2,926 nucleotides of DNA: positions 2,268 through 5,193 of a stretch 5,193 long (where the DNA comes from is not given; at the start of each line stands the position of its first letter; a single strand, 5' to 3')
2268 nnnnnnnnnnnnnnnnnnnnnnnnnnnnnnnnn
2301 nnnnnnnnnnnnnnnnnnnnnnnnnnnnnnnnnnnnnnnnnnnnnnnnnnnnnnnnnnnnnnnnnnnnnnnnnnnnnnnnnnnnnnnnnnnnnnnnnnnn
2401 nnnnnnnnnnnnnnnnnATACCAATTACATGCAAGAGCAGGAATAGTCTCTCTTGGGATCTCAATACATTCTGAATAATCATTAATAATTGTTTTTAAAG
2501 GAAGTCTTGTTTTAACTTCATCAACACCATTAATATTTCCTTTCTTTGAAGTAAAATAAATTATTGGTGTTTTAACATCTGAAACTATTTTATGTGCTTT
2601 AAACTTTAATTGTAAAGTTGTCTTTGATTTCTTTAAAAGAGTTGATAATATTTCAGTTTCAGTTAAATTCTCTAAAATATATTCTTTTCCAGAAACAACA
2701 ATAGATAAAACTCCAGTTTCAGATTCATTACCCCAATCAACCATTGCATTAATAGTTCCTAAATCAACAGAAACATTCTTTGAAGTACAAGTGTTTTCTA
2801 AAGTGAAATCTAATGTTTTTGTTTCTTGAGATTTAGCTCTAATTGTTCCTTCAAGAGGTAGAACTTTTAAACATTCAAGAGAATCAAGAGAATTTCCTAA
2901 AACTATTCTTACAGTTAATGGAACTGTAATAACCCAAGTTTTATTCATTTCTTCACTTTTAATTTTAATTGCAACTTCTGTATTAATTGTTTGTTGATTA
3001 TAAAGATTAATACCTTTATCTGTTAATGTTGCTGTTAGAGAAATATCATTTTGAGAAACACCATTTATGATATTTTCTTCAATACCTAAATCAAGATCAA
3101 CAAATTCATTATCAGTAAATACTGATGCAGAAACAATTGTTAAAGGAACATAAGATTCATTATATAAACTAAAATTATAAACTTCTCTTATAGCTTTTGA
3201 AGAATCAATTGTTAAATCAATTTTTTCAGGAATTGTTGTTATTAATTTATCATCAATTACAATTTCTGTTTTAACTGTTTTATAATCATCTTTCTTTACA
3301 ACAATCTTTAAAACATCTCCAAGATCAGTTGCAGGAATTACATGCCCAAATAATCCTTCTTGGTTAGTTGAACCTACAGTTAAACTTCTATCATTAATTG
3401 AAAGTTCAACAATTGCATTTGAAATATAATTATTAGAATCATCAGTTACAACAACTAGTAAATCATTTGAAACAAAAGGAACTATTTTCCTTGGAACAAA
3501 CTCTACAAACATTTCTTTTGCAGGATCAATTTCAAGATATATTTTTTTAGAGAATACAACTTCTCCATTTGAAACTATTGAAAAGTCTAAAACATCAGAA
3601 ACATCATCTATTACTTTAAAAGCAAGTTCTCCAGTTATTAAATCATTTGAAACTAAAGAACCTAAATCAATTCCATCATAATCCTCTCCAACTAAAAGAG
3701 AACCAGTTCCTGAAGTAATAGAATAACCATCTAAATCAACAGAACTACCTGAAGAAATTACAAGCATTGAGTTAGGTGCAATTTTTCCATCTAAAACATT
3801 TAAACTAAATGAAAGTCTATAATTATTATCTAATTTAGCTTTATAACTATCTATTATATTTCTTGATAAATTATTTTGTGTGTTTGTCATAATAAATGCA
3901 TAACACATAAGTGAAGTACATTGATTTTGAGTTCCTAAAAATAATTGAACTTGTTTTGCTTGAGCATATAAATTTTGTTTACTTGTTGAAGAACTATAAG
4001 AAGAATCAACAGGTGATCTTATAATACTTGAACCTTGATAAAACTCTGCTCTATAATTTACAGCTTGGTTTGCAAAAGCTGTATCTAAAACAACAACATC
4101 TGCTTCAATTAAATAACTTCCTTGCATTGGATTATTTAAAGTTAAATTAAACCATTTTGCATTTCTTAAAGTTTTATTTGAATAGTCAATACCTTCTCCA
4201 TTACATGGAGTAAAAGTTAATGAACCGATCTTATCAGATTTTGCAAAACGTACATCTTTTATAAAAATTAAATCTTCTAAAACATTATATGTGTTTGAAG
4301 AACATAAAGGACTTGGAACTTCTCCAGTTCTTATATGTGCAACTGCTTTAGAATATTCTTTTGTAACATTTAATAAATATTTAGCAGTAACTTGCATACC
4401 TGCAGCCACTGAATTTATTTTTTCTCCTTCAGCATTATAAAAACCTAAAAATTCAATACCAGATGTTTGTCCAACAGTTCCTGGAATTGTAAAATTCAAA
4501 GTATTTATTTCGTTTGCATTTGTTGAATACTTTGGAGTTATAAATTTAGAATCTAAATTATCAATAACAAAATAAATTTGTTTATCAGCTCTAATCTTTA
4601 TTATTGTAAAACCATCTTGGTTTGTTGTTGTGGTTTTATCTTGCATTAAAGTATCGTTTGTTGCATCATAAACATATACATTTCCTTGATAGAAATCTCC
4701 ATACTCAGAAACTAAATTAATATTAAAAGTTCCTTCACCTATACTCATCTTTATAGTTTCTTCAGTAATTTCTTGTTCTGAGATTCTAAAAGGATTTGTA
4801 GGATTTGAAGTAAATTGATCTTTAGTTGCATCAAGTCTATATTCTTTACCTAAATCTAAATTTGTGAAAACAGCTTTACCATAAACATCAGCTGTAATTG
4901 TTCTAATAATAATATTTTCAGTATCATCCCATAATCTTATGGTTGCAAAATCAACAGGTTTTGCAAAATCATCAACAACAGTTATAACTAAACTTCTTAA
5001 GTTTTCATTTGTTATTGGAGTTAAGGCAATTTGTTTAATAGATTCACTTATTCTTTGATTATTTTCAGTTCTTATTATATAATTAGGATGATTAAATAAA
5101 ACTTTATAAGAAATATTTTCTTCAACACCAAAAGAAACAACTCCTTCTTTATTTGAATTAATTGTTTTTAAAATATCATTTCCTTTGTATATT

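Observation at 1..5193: The window is wholly inside a giant gene that the ORF track does not show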

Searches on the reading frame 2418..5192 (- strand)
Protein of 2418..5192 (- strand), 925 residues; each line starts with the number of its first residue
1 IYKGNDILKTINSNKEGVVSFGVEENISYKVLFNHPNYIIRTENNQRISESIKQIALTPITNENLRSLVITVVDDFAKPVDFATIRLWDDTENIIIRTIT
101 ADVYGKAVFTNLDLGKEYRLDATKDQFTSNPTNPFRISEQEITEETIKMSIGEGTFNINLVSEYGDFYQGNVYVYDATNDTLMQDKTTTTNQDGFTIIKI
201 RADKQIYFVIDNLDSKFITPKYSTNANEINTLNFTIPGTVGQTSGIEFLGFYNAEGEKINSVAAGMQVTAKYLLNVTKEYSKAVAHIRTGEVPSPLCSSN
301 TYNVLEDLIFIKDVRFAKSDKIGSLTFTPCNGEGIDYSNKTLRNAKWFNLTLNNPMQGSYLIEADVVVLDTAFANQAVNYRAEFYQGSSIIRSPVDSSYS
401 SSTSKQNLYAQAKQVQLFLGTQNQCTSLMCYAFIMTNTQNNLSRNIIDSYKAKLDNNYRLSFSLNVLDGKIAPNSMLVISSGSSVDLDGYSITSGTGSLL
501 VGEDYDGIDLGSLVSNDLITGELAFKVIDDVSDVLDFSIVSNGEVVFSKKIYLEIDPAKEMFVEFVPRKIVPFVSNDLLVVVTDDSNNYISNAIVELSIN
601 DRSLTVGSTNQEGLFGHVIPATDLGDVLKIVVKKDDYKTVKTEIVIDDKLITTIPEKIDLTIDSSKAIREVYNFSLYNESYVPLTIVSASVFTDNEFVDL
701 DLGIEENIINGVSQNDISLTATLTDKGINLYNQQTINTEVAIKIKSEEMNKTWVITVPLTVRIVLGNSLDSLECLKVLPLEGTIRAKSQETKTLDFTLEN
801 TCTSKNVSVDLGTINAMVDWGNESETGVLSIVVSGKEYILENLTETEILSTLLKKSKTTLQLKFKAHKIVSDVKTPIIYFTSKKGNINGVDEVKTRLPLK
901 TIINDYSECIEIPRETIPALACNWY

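Call 51: predict_structure(alignment_id=A3)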
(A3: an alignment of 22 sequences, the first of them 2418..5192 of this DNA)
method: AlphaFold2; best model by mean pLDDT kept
length: 925 residues; sequences in the alignment: 22
mean_pLDDT: 85.1   pTM: 0.44
mean pLDDT of the five models: 85.1, 85.0, 83.8, 83.3, 83.2
residues with pLDDT >= 90: 335; 70-90: 524; 50-70: 55; < 50: 11
segments of 3 or more residues with pLDDT < 50: 400-403, 923-925
pLDDT, mean of each block of 10 residues (from residue 1): 82 80 78 82 76 77 79 88 92 90 88 88 88 87 87 91 87 90 90 92 91 88 89 82 84 82 85 91 91 62 85 88 87 84 93 91 92 81 87 71 65 80 70 83 77 87 82 90 90 80 89 82 89 92 89 86 89 90 91 92 89 92 90 87 88 87 79 89 88 82 85 88 83 82 86 87 76 86 91 94 83 92 86 91 92 91 91 92 74 91 73 54 44
secondary structure, 60 per line:
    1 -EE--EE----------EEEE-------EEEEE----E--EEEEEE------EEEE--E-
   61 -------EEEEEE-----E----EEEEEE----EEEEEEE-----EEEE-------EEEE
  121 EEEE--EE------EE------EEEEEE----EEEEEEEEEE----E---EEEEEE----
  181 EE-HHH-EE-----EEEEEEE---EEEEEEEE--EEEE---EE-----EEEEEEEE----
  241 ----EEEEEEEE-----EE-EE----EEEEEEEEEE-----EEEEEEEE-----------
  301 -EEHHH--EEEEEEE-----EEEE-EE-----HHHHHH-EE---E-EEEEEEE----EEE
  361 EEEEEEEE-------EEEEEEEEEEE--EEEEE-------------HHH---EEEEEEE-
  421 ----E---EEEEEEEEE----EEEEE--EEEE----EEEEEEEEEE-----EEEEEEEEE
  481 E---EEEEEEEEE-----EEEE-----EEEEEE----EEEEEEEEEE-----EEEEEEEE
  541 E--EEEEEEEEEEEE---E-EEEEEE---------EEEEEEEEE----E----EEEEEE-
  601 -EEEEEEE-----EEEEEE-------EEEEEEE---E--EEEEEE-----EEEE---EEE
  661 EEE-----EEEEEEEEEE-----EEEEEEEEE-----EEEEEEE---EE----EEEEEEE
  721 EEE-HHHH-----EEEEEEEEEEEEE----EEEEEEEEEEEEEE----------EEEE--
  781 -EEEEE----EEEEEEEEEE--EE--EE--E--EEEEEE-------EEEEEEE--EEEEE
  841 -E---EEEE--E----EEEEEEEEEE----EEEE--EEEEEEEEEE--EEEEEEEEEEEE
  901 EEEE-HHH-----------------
elements in order (helices of 4 or more, strands of 3 or more residues): E18-21 E29-33 E41-46 E53-56 E68-73 E84-89 E94-100 E106-109 E117-124 E143-148 E153-162 E171-176 E195-201 E205-212 E215-218 E229-236 E245-252 E267-276 E282-289 E309-315 E321-324 H333-338 E347-353 E358-368 E376-386 E389-393 E413-419 E429-437 E442-446 E449-452 E457-466 E472-481 E485-493 E499-502 E508-513 E518-527 E533-541 E544-555 E561-566 E576-584 E594-599 E602-608 E614-619 E627-633 E640-645 E651-654 E658-663 E669-678 E684-692 E698-704 E714-723 H725-728 E734-746 E751-764 E775-778 E782-786 E791-800 E814-819 E827-833 E836-840 E846-849 E857-866 E871-874 E877-886 E889-904

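Call 54: fold_search(model_id=the predicted structure, library=pdb)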
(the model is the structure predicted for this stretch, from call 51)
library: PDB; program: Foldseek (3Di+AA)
matches with E <= 10: 1631; with E <= 0.001: 364
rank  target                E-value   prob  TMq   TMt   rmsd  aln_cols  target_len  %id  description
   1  9ijj_4I               1.3e-16  1.00  0.10  0.05  51.1      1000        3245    9  In situ structure of the central apparatus in mouse sperm axoneme. (released 2025-06-04)
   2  7q60                  3.4e-16  1.00  0.11  0.09  45.9       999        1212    9  Structure of TEV cleaved A2ML1 (A2ML1-TE) (released 2022-04-20)
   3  7som_D                4.8e-16  1.00  0.13  0.09  26.6       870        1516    8  Ciliary C2 central pair apparatus isolated from Chlamydomonas reinhardtii (released 2022-04-13)
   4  7q62_B                6.9e-16  1.00  0.12  0.13  46.0      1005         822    9  Structure of TEV cleaved A2ML1 dimer (A2ML1-TT dimer) (released 2022-04-20)
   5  7sqc_2B               9.5e-16  1.00  0.11  0.13  43.1       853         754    8  Ciliary C1 central pair apparatus isolated from Chlamydomonas reinhardtii (released 2022-04-13)
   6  4u48                  9.9e-16  1.00  0.11  0.08  46.4      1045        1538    8  Crystal structure of Salmonella alpha-2-macroglobulin (released 2014-09-17)
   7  7sqc_2A               1.5e-15  1.00  0.11  0.13  44.1       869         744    8  Ciliary C1 central pair apparatus isolated from Chlamydomonas reinhardtii (released 2022-04-13)
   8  7q1y_A                2.8e-15  1.00  0.11  0.08  45.2      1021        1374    9  X-ray structure of human A2ML1 (released 2022-04-20)
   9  4u4j                  4.4e-15  1.00  0.12  0.08  44.7      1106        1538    8  Crystal structure of Salmonella alpha-2-macroglobulin mutant Y1175G (released 2014-09-17)
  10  9ijj_C                6.3e-15  1.00  0.12  0.11  39.9      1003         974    9  In situ structure of the central apparatus in mouse sperm axoneme. (released 2025-06-04)
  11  9fx2                  1.1e-14  1.00  0.12  0.10  46.0       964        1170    9  Structure of methylamine activated CD109 (released 2025-03-19)
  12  9ijj_4G               2.0e-14  1.00  0.13  0.05  41.0      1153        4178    9  In situ structure of the central apparatus in mouse sperm axoneme. (released 2025-06-04)
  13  7sqc_F1               3.1e-14  1.00  0.11  0.19  33.3       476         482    9  Ciliary C1 central pair apparatus isolated from Chlamydomonas reinhardtii (released 2022-04-13)
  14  9fx3_A                3.9e-14  1.00  0.12  0.10  46.1       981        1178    9  Structure of active human CD109 (released 2025-03-19)
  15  3pvm_B                7.3e-14  1.00  0.15  0.13  47.4      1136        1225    8  Structure of Complement C5 in Complex with CVF (released 2011-01-19)
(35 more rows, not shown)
